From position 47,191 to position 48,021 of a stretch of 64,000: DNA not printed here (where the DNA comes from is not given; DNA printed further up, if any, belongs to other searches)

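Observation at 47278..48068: High-GC cassette with a NERD-domain putative nuclease and an overlapping 48-aa TM peptide next to the atp promoter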

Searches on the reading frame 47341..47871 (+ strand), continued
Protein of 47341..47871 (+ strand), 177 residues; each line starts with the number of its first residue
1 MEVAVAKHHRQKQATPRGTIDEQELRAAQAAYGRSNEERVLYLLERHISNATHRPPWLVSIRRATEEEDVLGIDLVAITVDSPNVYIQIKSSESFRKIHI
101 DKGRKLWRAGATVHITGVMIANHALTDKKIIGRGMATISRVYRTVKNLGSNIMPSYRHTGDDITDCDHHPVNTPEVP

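Call 48: find_related_loci(query=A2, collection=metagenome_contigs, flank=6000)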
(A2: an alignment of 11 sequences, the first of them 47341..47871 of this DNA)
Query A2 (177 aa) in metagenome_contigs; peptide patterns used: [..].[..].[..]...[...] (x = any residue, [..] = any of these).
167 stretches matched a pattern; 10 encode a relative of the query (tblastn E <= 1e-3); 10 distinct loci.
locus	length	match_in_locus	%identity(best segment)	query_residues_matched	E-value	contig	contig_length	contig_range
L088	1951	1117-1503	31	36-166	5e-18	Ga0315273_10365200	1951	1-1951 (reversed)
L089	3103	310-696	31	36-166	5e-18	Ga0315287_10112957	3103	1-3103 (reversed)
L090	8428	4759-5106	30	33-149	2e-16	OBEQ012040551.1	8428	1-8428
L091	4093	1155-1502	30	33-149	2e-16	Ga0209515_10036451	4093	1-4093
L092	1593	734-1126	29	22-153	1e-12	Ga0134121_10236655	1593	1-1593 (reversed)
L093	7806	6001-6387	31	36-166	5e-18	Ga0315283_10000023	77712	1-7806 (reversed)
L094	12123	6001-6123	52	55-94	2e-6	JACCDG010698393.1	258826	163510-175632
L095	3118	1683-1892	33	33-104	1e-5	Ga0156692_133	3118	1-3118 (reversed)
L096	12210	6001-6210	33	33-104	2e-5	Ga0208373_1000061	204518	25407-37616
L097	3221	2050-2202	38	54-105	2e-5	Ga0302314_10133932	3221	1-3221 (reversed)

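Call 54: search_protein_families(library=pfam, alignment_id=A4, max_evalue=0.05)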
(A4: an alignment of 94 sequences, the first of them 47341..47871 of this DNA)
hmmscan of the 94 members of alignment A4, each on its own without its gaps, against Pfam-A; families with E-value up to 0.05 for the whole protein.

A. member 1, window:47341-47871:+ (177 aa): 0 families

B. families by the number of members that match (of 94 scanned): 24 families
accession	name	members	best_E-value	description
PF14280.11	DUF4365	15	0.0018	Domain of unknown function (DUF4365)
PF09568.16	RE_MjaI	10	0.00058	MjaI restriction endonuclease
PF00035.32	dsrm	7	3.6e-09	Double-stranded RNA binding motif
PF00719.24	Pyrophosphatase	2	0.025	Inorganic pyrophosphatase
PF24995.1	DSRM_2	1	0.00053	dsRNA binding domain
PF08767.17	CRM1_C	1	0.0036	CRM1 C terminal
PF15580.11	Imm53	1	0.0043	Immunity protein 53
PF09328.15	Phytochelatin_C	1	0.0054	Domain of unknown function (DUF1984)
PF14398.11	ATPgrasp_YheCD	1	0.0057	YheC/D like ATP-grasp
PF08378.17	NERD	1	0.0071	Nuclease-related domain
PF05139.19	Erythro_esteras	1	0.01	Erythromycin esterase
PF17211.8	VHL_C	1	0.017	VHL box domain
PF08731.17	AFT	1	0.02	Transcription factor AFT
PF13635.12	DUF4143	1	0.021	Domain of unknown function (DUF4143)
PF13646.12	HEAT_2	1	0.022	HEAT repeats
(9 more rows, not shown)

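Call 56: search_protein_families(library=pfam, proteins=[P0018, P0023, P0032, P0038, P0048, P0059, P0063, P0065, P0085, P0089], max_evalue=0.01)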
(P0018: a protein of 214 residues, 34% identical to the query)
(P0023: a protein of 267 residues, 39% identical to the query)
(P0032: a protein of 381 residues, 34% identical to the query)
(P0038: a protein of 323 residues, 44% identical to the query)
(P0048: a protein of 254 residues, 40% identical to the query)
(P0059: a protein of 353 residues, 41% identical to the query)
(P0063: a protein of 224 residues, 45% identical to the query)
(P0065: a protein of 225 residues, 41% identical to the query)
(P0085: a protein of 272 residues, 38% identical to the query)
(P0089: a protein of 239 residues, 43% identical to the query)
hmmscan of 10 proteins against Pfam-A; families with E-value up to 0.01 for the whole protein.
P0018 (214 aa): 1 family
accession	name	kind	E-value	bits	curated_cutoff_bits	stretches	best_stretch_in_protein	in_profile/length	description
PF14280.11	DUF4365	-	0.0039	17.7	24.3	1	124-198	16-89/139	Domain of unknown function (DUF4365)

P0023 (267 aa): 2 families
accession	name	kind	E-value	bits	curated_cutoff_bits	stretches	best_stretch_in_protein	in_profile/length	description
PF00035.32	dsrm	-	5.1e-06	27.4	23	1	96-135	27-65/66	Double-stranded RNA binding motif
PF15580.11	Imm53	-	0.0043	17.2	25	0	24-75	19-66/92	Immunity protein 53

P0032 (381 aa): 0 families

P0038 (323 aa): 1 family
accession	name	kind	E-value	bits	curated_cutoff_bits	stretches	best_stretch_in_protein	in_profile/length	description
PF00035.32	dsrm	-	0.0001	23.3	23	0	44-79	25-61/66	Double-stranded RNA binding motif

P0048 (254 aa): 2 families
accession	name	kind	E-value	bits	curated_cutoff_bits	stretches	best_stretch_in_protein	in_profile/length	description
PF00035.32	dsrm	-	9.6e-07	29.7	23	1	10-70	1-63/66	Double-stranded RNA binding motif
PF24995.1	DSRM_2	-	0.00053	20.8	27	1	27-68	32-72/79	dsRNA binding domain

P0059 (353 aa): 0 families

P0063 (224 aa): 1 family
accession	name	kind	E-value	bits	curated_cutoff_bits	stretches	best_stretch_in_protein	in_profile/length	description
PF00035.32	dsrm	-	0.00085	20.3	23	1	15-77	1-65/66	Double-stranded RNA binding motif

P0065 (225 aa): 1 family
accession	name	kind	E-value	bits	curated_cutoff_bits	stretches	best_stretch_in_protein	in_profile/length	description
PF00035.32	dsrm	-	0.00016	22.6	23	1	18-80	1-64/66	Double-stranded RNA binding motif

P0085 (272 aa): 1 family
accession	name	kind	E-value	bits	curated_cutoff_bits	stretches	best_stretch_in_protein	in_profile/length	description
PF00035.32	dsrm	-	3.6e-09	37.5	23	1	17-70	11-66/66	Double-stranded RNA binding motif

P0089 (239 aa): 0 families

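Call 61: fold_search(model_id=the predicted structure, library=viral)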
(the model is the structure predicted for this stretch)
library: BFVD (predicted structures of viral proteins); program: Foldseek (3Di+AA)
matches with E <= 10: 348; with E <= 0.001: 0
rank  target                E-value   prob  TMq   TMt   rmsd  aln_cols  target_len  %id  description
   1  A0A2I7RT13            1.3e-03  0.99  0.32  0.43   5.6       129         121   15  (no name in the UniProt tables at hand)
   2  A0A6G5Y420            2.8e-03  0.90  0.29  0.35   9.9       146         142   16  (no name in the UniProt tables at hand)
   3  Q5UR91                4.8e-03  1.00  0.39  0.28   5.4       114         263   13  Uncharacterized protein R641 [Acanthamoeba polyphaga mimivirus]
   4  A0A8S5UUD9            8.8e-03  0.91  0.33  0.35  11.0       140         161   16  Nuclease [Siphoviridae sp. ctGsX68]
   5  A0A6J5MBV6            1.1e-02  0.92  0.36  0.44  10.3       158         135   11  VRR-NUC domain containing protein [uncultured Caudovirales phage]
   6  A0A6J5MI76            1.1e-02  0.77  0.29  0.38  16.7       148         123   10  VRR-NUC domain containing protein [uncultured Caudovirales phage]
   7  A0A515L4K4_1          1.1e-02  0.63  0.29  0.06  16.0       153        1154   12  RNA-directed RNA polymerase L [Jujube yellow mottle-associated virus]
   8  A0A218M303            1.3e-02  0.69  0.28  0.29  14.6       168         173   11  MmcB family DNA repair protein [Acidovorax phage ACP17]
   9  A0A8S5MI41            2.2e-02  0.75  0.27  0.31   6.9       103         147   14  Penicillin-binding protein-related factor A [Siphoviridae sp. ct7es18]
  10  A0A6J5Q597            2.2e-02  0.21  0.23  0.20  16.1       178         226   13  Cas4, CRISPR-associated protein Cas4 [uncultured Caudovirales phage]
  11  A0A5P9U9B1            2.8e-02  0.60  0.27  0.39   8.3       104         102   20  (no name in the UniProt tables at hand)
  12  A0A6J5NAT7            2.9e-02  0.80  0.28  0.34   6.0        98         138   12  Uncharacterized protein [uncultured Caudovirales phage]
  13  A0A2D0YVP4            2.9e-02  0.41  0.25  0.29  10.2       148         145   10  (no name in the UniProt tables at hand)
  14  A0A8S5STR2            3.4e-02  0.90  0.33  0.43   6.2       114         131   13  UPF0297 protein [Siphoviridae sp. ctKwY15]
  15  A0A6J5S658            3.4e-02  0.66  0.21  0.39   7.9        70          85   10  VRR-NUC domain containing protein [uncultured Caudovirales phage]
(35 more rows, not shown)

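Call 63: find_encoding_contigs(protein=P0085, flank=6000, max_places=2)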
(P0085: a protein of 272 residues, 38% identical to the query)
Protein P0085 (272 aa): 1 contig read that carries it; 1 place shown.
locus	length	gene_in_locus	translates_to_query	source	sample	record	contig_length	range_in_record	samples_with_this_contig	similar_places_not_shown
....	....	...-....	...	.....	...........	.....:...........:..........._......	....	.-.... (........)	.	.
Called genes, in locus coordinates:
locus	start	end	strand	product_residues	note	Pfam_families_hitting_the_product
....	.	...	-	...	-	?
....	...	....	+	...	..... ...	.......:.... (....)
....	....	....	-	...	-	?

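Call 64: find_encoding_contigs(protein=P0048, flank=6000, max_places=2)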
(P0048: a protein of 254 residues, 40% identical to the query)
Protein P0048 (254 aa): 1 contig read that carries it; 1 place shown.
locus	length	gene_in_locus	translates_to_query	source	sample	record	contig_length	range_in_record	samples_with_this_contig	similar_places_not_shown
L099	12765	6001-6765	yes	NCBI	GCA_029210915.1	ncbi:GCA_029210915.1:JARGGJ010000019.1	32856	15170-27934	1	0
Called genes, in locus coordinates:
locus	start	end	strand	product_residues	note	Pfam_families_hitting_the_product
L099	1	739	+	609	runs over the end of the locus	PF07973:tRNA_SAD, PF00587:tRNA-synt_2b, PF03129:HGTP_anticodon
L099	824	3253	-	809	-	-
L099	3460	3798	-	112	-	PF00453:Ribosomal_L20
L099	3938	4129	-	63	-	PF01632:Ribosomal_L35p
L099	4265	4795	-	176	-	PF05198:IF3_N, PF00707:IF3_C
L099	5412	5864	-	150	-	PF01668:SmpB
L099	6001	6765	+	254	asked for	PF00035:dsrm (weak)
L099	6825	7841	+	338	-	PF01594:AI-2E_transport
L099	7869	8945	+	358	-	-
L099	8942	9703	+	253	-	-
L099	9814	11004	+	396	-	PF13180:PDZ_2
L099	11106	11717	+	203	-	PF02706:Wzz (weak)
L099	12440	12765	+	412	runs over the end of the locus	-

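Call 65: find_encoding_contigs(protein=P0023, flank=6000, max_places=2)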
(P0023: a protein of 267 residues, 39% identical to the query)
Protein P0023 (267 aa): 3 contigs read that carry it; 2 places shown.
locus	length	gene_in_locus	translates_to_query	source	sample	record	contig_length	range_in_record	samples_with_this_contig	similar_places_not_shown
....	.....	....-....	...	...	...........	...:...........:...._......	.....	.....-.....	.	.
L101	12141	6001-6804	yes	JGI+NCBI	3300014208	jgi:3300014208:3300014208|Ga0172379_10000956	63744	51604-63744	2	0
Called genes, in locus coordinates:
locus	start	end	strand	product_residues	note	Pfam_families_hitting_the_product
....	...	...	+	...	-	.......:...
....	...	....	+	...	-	-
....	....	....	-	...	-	-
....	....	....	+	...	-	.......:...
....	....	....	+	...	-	-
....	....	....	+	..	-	-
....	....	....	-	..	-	-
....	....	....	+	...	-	-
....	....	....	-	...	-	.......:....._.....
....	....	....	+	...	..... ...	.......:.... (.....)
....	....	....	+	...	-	-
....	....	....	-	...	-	-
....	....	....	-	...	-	-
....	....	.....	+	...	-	-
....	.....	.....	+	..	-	-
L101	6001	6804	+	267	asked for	PF00035:dsrm (faint)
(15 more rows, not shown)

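Call 68: search_solved_structures(query=A4, max_evalue=10, show_alignments=3)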
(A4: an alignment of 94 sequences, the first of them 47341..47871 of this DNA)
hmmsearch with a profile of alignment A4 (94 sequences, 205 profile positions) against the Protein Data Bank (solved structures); distinct sequences matched with E-value up to 10: 0.

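Call 71: search_protein_families(library=pfam, proteins=[L090:6008-6313:-, L090:6317-6586:-, L090:6592-6900:-, L093:6464-7042:-, L093:7152-7538:-, L093:2336-5710:-, L007:5400-5804:+], max_evalue=0.001)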
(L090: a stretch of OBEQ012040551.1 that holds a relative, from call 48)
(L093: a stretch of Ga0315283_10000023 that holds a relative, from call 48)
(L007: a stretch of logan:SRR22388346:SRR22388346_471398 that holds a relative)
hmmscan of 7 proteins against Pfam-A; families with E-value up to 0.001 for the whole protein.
L090:6008-6313:- (102 aa): 0 families

L090:6317-6586:- (90 aa): 0 families

L090:6592-6900:- (103 aa): 1 family
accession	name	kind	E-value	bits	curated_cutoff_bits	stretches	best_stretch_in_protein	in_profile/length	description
PF11950.13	DUF3467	-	1.3e-11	44.8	25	1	29-98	11-82/92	Protein of unknown function (DUF3467)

L093:6464-7042:- (193 aa): 0 families

L093:7152-7538:- (129 aa): 0 families

L093:2336-5710:- (1125 aa): 5 families
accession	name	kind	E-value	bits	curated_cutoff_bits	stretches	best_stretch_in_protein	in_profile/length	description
PF17957.7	Big_7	-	5.2e-30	104.3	24.1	2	1019-1087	1-70/70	Bacterial Ig domain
PF00041.27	fn3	-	2.3e-08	34.6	25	0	602-671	12-74/84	Fibronectin type III domain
PF13750.12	Big_3_3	-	3.6e-06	27.2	27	0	972-1052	3-85/157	Bacterial Ig-like domain (group 3)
PF25788.1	Ig_Rha78A_N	-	6.7e-05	23.5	27.4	0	843-904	31-92/105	Rha78A-like, N-terminal immunoglobulin domain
PF24489.1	Ig_J_second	-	6.9e-05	23.3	27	0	625-671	37-83/105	Tip attachment protein J second Ig-like domain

L007:5400-5804:+ (135 aa): 0 families

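Call 76: search_protein_families(library=padloc, alignment_id=A4, max_evalue=0.01)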
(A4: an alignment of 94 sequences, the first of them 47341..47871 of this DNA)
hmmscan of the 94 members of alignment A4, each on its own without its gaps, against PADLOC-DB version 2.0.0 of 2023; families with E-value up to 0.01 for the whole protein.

A. member 1, window:47341-47871:+ (177 aa): 0 families

B. families by the number of members that match (of 94 scanned): 9 families
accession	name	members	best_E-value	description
PDLC03574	REase_II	2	0.0012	Type II restriction enzyme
PDLC03519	REase_II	2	0.0029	Type II restriction enzyme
PDLC03740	RT_outgroup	1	0.00036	retron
PDLC05008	PDC-S36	1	0.00061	-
PDLC03964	TmtA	1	0.00064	-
PDLC02949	RT_other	1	0.00093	-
PDLC04021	PD-T4-1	1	0.0051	-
PDLC05032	PDC-S50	1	0.0082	-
PDLC00501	JetB1|JetB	1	0.0096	DUF4194 domain; MukE-like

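Call 77: search_protein_families(library=ncbifam, alignment_id=A4, max_evalue=0.01)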
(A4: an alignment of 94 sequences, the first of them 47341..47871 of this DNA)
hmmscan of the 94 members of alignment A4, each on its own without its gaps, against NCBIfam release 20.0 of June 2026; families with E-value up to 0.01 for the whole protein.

A. member 1, window:47341-47871:+ (177 aa): 0 families

B. families by the number of members that match (of 94 scanned): 3 families
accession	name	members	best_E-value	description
TIGR02191.1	RNaseIII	3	4.4e-06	ribonuclease III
NF047743.1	CG0192_fam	1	0.00082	CG0192 family protein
NF004473.0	PRK05807.1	1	0.0061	S1 domain-containing RNA-binding protein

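Call 79: search_dna_similar(query=window:47341-47871:+, collection=phages, mode=protein, max_evalue=0.01)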
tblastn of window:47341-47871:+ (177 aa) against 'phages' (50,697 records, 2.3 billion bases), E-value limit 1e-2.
No match.

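Call 80: search_dna_similar(query=window:47341-47871:+, collection=plasmids, mode=protein, max_evalue=0.01)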
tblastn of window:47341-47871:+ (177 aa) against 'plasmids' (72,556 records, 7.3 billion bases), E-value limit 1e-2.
No match.

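Call 92: predict_structure(alignment_id=A5)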
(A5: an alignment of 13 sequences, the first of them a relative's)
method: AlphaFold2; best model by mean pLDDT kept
length: 272 residues; sequences in the alignment: 13
mean_pLDDT: 84.4   pTM: 0.58
mean pLDDT of the five models: 84.4, 79.8, 79.5, 79.2, 76.4
residues with pLDDT >= 90: 122; 70-90: 106; 50-70: 39; < 50: 5
segments of 3 or more residues with pLDDT < 50: 71-73
pLDDT, mean of each block of 10 residues (from residue 1): 77 74 81 76 77 67 64 62 88 81 74 93 90 90 89 91 97 89 97 96 96 96 89 94 95 95 68 44
secondary structure, 60 per line:
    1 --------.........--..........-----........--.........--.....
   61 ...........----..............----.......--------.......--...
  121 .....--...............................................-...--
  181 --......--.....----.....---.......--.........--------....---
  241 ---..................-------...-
elements in order: E9-17 E20-29 E35-42 E45-53 H56-71 H76-89 E94-100 E109-115 E118-125 H128-174 E183-188 H191-195 E200-204 E208-214 H217-225 E234-237 H244-261
